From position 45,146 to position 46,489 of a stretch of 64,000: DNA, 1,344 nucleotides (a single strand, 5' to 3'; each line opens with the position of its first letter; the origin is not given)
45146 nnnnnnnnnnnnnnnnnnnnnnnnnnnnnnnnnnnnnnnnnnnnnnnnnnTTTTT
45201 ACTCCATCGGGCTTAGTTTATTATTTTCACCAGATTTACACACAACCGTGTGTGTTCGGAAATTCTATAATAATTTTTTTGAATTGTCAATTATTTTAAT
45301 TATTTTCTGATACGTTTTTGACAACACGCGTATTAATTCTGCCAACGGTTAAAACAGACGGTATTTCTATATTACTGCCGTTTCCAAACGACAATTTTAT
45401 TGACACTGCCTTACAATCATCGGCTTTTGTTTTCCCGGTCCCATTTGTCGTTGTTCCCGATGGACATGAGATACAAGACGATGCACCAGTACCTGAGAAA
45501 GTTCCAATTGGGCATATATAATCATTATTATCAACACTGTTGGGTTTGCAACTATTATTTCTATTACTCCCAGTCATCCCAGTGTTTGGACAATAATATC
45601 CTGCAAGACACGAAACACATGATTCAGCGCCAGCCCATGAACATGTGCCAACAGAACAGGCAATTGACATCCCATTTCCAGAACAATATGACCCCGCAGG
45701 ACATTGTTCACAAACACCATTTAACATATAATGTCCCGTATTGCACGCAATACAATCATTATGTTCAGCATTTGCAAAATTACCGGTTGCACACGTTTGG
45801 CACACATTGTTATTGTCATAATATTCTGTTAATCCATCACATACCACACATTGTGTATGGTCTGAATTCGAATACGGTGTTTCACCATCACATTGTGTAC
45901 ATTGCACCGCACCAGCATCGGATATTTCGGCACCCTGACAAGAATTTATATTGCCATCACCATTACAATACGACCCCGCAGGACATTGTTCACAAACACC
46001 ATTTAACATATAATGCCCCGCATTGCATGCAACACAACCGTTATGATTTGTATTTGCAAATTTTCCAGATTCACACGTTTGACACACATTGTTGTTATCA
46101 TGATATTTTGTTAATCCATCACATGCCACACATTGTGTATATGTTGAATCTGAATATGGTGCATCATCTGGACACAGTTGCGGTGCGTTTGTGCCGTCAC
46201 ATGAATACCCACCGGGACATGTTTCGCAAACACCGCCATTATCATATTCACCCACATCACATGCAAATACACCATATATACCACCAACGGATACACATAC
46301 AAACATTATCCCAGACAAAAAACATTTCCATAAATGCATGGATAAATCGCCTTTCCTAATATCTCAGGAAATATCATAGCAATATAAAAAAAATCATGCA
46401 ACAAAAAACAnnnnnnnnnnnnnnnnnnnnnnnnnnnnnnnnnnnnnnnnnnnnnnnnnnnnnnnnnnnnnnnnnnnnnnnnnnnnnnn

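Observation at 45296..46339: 347-aa CxxC-repeat protein resembling eukaryotic or protist cysteine-rich surface modules, with a recent 282-bp tandem duplication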

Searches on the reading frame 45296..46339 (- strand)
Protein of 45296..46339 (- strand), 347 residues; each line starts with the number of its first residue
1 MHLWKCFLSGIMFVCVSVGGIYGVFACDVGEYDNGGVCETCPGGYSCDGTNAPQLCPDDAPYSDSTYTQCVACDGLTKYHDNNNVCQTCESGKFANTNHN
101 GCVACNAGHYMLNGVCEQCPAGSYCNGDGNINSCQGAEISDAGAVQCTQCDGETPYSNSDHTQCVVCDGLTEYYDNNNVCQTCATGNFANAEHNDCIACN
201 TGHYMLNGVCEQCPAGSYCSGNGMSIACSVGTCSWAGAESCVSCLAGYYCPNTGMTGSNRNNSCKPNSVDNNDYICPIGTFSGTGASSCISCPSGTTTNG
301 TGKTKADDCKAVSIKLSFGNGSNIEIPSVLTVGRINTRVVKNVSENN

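Call 3: search_protein_families(library=pfam, proteins=[window:45296-46339:-], max_evalue=1)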
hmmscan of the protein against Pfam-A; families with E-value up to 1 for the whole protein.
window:45296-46339:- (347 aa): 4 families
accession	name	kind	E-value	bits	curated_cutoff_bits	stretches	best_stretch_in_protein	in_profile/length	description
PF23091.2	TNFR_ELAPOR1_6th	-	1.2e-05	25.6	33.2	4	199-232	2-36/41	ELAPOR1-like, TNF receptor-like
PF07699.19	Ephrin_rec_like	-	4.3e-05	23.7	23.1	3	275-309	13-48/48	Tyrosine-protein kinase ephrin type A/B receptor-like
PF00481.26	PP2C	-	0.0068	16.5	20.3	0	155-184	197-226/255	Protein phosphatase 2C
PF07562.20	NCD3G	-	0.065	13.5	38.9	4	86-110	29-53/54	Nine Cysteines Domain of family 3 GPCR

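Call 8: find_homologous_proteins(query=window:45296-46339:-, max_evalue=0.001)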
Query window:45296-46339:- (347 aa): 32 proteins with E <= 0.001 among 890 candidates.
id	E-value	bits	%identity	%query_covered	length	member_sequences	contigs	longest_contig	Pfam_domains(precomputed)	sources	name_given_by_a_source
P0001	2.4e-235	799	100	100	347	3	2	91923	PF07699.20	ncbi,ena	-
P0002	3.7e-162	558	83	71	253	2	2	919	PF07699.20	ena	-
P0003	4.6e-56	209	39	100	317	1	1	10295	PF27023.1,PF23091.3,PF07699.20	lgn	-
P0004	4.8e-52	195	39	100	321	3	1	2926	PF27023.1,PF23091.3,PF07699.20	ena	-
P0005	3.4e-42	163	33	69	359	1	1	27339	PF23091.3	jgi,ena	-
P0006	1.9e-32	131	31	99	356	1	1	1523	PF27023.1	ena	-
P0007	1.1e-29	122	32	99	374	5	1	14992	PF27023.1,PF23091.3,PF07699.20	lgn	-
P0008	9.0e-26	109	34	69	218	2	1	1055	PF07699.20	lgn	-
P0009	1.3e-22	99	36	68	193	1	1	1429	PF23091.3,PF07699.20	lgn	-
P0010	3.6e-22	97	32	83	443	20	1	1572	-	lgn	-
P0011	1.5e-21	95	28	70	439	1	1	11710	PF27023.1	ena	-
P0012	2.1e-20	91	28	97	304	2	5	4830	PF27023.1,PF07699.20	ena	-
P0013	1.5e-13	69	28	88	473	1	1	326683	PF07562.21,PF23091.3,PF03302.19,PF07699.20,PF26010.1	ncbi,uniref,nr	ncbi:major surface trophozoite antigen 11-like [Haliotis rubra]|uniref:major surface trophozoite ant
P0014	7.0e-13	67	28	64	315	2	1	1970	PF27023.1,PF07699.20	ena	-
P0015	3.6e-9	54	29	70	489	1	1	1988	PF07562.21,PF23091.3,PF07699.20,PF26010.1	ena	-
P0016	3.3e-8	51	28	59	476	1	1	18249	PF07699.20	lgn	-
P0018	4.1e-6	44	26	85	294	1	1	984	PF27023.1,PF07562.21,PF23091.3,PF07699.20,PF26010.1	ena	-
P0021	1.2e-5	43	25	75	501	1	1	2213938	-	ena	-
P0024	8.1e-5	40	31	39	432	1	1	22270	PF07699.20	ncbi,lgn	-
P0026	2.2e-4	39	27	64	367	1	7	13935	PF07699.20,PF26010.1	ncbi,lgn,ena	-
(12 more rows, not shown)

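Call 10: find_encoding_contigs(protein=P0001, flank=6000, max_places=6)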
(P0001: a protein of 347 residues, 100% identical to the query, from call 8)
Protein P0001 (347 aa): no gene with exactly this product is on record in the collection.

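Call 13: find_encoding_contigs(protein=P0003, flank=6000, max_places=3)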
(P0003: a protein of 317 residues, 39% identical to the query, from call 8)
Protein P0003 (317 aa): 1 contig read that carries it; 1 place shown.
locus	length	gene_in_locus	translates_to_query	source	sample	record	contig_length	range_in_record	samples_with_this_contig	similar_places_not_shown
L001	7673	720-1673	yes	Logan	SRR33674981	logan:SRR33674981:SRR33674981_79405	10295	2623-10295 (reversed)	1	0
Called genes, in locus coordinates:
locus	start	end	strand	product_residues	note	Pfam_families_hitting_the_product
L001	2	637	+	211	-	?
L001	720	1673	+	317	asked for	PF27023:6BHPP (faint), PF23091:TNFR_ELAPOR1_6th (faint), PF07699:Ephrin_rec_like (weak)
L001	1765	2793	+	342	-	PF01193:RNA_pol_L, PF01000:RNA_pol_A_bac, PF03118:RNA_pol_A_CTD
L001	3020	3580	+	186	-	PF01196:Ribosomal_L17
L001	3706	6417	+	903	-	-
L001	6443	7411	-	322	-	-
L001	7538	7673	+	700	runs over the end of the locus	-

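Call 14: find_encoding_contigs(protein=P0005, flank=6000, max_places=3)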
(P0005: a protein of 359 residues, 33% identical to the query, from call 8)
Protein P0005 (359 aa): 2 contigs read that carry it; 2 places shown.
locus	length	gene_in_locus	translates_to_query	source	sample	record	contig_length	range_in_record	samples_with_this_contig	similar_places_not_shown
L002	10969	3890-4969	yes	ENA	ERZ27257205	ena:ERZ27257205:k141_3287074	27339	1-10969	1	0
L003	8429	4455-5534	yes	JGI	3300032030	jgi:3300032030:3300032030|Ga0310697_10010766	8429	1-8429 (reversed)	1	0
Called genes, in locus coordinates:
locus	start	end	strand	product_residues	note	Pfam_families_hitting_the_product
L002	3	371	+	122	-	?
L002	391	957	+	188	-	PF00333:Ribosomal_S5, PF03719:Ribosomal_S5_C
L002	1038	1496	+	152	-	PF00828:Ribosomal_L27A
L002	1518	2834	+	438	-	PF00344:SecY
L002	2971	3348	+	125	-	PF00416:Ribosomal_S13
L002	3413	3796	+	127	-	PF00411:Ribosomal_S11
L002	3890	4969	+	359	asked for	PF23091:TNFR_ELAPOR1_6th (faint)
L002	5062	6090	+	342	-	PF01193:RNA_pol_L, PF01000:RNA_pol_A_bac, PF03118:RNA_pol_A_CTD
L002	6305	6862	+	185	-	PF01196:Ribosomal_L17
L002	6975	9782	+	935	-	-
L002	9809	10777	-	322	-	-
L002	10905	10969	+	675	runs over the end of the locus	-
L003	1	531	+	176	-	?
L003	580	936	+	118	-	PF00861:Ribosomal_L18p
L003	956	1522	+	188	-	PF00333:Ribosomal_S5, PF03719:Ribosomal_S5_C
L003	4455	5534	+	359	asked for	PF23091:TNFR_ELAPOR1_6th (faint)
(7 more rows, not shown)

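Call 15: find_encoding_contigs(protein=P0007, flank=6000, max_places=3)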
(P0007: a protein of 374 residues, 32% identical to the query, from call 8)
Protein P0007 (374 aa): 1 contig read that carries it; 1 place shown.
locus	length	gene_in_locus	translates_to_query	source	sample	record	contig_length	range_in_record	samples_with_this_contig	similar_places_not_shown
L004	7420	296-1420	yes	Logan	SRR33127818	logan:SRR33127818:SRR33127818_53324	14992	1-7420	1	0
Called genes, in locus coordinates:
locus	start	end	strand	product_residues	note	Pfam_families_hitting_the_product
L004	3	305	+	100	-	?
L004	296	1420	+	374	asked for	PF27023:6BHPP (faint), PF07699:Ephrin_rec_like (faint), PF23091:TNFR_ELAPOR1_6th (faint)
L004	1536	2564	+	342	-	PF01193:RNA_pol_L, PF01000:RNA_pol_A_bac, PF03118:RNA_pol_A_CTD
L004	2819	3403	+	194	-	PF01196:Ribosomal_L17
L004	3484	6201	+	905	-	-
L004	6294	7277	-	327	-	-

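Call 21: search_protein_families(library=pfam, proteins=[P0003, P0007, P0006, P0012, P0011, P0013], max_evalue=0.1)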
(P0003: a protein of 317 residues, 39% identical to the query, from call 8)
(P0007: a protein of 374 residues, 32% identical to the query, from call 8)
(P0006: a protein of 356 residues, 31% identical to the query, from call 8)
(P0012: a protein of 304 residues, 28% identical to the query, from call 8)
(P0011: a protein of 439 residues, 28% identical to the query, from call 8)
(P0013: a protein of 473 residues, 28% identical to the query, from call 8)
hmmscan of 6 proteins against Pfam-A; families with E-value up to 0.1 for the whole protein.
P0003 (317 aa): 4 families
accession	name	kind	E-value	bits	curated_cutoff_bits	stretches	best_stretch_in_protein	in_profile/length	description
PF07699.19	Ephrin_rec_like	-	9.3e-14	51.4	23.1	4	232-270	9-48/48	Tyrosine-protein kinase ephrin type A/B receptor-like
PF23091.2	TNFR_ELAPOR1_6th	-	1.2e-07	32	33.2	2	223-259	3-38/41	ELAPOR1-like, TNF receptor-like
PF07562.20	NCD3G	-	0.00015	22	38.9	1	217-257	10-52/54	Nine Cysteines Domain of family 3 GPCR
PF00641.23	Zn_ribbon_RanBP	-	0.044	13.5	27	1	169-190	7-26/30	Zn-finger in Ran binding protein and others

P0007 (374 aa): 3 families
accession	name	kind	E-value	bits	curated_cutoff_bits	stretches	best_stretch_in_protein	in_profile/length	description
PF23091.2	TNFR_ELAPOR1_6th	-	2.5e-07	31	33.2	2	228-259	5-36/41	ELAPOR1-like, TNF receptor-like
PF07699.19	Ephrin_rec_like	-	3.7e-06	27.1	23.1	1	258-282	1-25/48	Tyrosine-protein kinase ephrin type A/B receptor-like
PF07562.20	NCD3G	-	0.0071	16.6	38.9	0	204-245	4-53/54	Nine Cysteines Domain of family 3 GPCR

P0006 (356 aa): 3 families
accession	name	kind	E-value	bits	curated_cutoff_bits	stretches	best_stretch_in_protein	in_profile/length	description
PF07562.20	NCD3G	-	0.00055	20.2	38.9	0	206-228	29-51/54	Nine Cysteines Domain of family 3 GPCR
PF07699.19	Ephrin_rec_like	-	0.0012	19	23.1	0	58-77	12-31/48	Tyrosine-protein kinase ephrin type A/B receptor-like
PF23091.2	TNFR_ELAPOR1_6th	-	0.0013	19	33.2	1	238-272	1-35/41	ELAPOR1-like, TNF receptor-like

P0012 (304 aa): 3 families
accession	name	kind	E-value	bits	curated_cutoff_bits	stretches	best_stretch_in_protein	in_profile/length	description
PF07699.19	Ephrin_rec_like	-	4.8e-06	26.7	23.1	1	219-256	1-40/48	Tyrosine-protein kinase ephrin type A/B receptor-like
PF07562.20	NCD3G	-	0.00068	19.9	38.9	1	121-146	28-54/54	Nine Cysteines Domain of family 3 GPCR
PF23091.2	TNFR_ELAPOR1_6th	-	0.0055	17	33.2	0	194-219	9-35/41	ELAPOR1-like, TNF receptor-like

P0011 (439 aa): 0 families

P0013 (473 aa): 7 families
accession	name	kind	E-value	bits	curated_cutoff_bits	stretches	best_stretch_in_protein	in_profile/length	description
PF07699.19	Ephrin_rec_like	-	4.5e-60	199.7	23.1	10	56-93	6-43/48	Tyrosine-protein kinase ephrin type A/B receptor-like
PF07562.20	NCD3G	-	1.2e-17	63.9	38.9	7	90-136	2-52/54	Nine Cysteines Domain of family 3 GPCR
PF23091.2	TNFR_ELAPOR1_6th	-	9.5e-13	48.3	33.2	4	187-227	2-39/41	ELAPOR1-like, TNF receptor-like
PF03302.18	VSP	-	7.1e-06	25.6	31.4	1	309-418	289-394/397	Giardia variant-specific surface protein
PF00020.24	TNFR_c6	-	0.00032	21.5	29.4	2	98-122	1-28/39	TNFR/NGFR cysteine-rich region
PF14575.11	EphA2_TM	-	0.0013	19.8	28.9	1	397-437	2-42/74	Ephrin type-A receptor 2 transmembrane domain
PF17688.6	DUF5536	-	0.066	13.3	25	0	364-465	103-204/214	Family of unknown function (DUF5536)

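Call 25: find_encoding_contigs(protein=P0033, flank=8000, max_places=3)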
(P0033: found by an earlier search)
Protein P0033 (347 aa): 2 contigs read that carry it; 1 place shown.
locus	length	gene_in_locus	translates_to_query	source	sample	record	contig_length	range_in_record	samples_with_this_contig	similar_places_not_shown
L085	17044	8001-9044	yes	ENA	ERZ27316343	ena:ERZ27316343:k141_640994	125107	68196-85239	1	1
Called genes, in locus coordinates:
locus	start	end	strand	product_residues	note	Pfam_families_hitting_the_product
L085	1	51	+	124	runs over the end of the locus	PF00238:Ribosomal_L14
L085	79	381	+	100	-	PF00467:KOW, PF17136:ribosomal_L24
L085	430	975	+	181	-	PF00281:Ribosomal_L5, PF00673:Ribosomal_L5_C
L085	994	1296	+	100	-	PF00253:Ribosomal_S14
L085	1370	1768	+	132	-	PF00410:Ribosomal_S8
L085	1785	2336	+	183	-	PF00347:Ribosomal_L6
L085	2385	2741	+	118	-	PF00861:Ribosomal_L18p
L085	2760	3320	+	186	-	PF00333:Ribosomal_S5, PF03719:Ribosomal_S5_C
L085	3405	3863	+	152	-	PF00828:Ribosomal_L27A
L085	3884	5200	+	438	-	PF00344:SecY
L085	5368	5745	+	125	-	PF00416:Ribosomal_S13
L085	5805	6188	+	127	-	PF00411:Ribosomal_S11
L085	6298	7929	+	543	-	-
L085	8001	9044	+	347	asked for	-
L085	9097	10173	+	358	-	PF01193:RNA_pol_L, PF01000:RNA_pol_A_bac, PF03118:RNA_pol_A_CTD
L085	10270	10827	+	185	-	PF01196:Ribosomal_L17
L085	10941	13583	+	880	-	-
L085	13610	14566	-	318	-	-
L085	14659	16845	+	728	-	-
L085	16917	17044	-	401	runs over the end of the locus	PF08241:Methyltransf_11 (faint), PF01555:N6_N4_Mtase, PF18755:RAMA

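Call 26: find_encoding_contigs(protein=P0002, flank=3000, max_places=4)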
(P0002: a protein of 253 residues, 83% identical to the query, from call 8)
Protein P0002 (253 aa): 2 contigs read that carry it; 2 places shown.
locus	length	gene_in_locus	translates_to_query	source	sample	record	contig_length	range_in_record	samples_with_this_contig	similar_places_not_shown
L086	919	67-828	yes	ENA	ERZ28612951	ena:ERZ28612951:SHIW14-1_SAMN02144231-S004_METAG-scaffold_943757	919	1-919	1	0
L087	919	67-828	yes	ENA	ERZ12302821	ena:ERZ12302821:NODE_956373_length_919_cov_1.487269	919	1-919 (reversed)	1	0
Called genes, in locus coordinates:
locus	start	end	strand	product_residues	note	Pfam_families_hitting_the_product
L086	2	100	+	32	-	?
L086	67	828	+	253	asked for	PF07699:Ephrin_rec_like (weak)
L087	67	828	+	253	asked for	PF07699:Ephrin_rec_like (weak)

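Call 27: find_encoding_contigs(protein=P0035, flank=3000, max_places=4)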
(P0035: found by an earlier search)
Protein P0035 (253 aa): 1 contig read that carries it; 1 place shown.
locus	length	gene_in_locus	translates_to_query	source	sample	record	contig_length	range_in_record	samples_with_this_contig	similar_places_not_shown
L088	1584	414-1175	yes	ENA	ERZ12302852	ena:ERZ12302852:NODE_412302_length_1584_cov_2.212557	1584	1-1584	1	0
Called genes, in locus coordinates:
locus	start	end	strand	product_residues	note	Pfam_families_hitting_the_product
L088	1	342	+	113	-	?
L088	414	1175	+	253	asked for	PF07699:Ephrin_rec_like (weak)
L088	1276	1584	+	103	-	?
